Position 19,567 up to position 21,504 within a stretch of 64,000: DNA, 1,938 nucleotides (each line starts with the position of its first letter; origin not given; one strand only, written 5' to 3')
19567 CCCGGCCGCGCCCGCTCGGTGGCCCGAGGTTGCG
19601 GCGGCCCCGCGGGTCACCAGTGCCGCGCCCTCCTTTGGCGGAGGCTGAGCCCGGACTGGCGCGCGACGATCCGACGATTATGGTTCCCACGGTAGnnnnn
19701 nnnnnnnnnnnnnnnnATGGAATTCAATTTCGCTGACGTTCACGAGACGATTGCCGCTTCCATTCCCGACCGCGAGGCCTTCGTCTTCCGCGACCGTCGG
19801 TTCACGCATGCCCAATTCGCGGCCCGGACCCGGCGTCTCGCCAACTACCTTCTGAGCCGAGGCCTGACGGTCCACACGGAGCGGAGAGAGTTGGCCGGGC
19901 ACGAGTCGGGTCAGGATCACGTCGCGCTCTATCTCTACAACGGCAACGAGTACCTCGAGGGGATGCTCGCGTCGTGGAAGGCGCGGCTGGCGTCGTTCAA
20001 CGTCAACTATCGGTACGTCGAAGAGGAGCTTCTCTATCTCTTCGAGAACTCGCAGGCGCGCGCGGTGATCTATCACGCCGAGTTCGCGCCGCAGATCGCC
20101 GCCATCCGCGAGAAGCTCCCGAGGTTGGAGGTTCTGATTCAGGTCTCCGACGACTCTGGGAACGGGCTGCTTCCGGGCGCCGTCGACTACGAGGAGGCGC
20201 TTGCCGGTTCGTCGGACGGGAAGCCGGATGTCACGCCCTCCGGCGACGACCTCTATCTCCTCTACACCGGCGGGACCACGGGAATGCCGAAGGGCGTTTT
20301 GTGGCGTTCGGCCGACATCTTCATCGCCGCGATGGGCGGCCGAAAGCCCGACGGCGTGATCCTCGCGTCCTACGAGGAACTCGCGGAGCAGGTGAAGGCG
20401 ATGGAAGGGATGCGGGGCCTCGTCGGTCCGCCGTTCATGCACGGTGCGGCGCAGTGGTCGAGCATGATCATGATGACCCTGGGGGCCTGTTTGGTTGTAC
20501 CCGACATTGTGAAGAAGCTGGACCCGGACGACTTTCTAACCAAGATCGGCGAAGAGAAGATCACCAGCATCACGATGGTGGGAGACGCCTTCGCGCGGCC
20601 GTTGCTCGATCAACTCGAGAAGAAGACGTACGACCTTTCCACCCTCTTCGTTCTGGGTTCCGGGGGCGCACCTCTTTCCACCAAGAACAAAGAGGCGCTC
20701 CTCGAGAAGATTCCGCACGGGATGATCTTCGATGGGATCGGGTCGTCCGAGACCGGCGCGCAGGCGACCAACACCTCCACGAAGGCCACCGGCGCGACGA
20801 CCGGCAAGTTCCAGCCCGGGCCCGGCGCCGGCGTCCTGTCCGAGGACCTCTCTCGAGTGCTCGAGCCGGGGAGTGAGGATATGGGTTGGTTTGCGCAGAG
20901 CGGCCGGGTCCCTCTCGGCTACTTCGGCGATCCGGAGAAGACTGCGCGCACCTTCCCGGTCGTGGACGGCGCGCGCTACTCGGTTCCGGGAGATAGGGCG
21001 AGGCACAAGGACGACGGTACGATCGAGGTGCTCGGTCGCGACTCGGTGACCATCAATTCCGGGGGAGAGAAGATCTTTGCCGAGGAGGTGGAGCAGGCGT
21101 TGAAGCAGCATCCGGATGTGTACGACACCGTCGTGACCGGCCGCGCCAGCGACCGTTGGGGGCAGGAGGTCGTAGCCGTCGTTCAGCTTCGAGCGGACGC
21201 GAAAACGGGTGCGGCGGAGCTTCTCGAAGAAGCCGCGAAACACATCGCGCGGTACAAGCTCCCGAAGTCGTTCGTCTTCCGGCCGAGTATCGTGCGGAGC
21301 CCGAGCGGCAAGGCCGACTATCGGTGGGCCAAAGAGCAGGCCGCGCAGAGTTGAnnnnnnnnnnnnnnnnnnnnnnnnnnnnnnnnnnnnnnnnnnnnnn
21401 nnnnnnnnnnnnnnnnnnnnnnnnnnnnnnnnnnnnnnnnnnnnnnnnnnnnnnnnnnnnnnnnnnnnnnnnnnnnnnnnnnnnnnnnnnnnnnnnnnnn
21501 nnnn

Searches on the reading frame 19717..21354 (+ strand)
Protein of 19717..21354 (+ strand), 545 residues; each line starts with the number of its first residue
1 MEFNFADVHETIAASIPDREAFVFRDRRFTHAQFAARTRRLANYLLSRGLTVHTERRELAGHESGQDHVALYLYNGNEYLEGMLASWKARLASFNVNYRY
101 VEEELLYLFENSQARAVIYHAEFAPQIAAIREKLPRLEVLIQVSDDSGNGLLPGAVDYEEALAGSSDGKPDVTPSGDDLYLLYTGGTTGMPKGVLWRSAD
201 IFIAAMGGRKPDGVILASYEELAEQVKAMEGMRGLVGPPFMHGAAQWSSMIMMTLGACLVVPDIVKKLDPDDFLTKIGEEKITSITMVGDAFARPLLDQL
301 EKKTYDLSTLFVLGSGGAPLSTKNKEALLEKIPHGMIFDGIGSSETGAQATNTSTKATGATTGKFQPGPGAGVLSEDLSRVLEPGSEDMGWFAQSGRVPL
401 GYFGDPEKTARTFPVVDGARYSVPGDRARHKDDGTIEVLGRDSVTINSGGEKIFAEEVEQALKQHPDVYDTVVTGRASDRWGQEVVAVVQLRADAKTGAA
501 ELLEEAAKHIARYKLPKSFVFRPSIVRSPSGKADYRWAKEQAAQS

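Call 69: search_protein_families(library=pfam, proteins=[window:19717-21354:+], max_evalue=0.0001)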
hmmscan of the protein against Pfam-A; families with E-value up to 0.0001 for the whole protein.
window:19717-21354:+ (545 aa): 2 families
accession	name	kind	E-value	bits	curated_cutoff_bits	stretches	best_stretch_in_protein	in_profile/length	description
PF00501.34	AMP-binding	-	1e-47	163.2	29.9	1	13-385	5-367/384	AMP-binding enzyme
PF13193.12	AMP-binding_C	-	7.3e-13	49.7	24.5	1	457-532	1-76/76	AMP-binding enzyme C-terminal domain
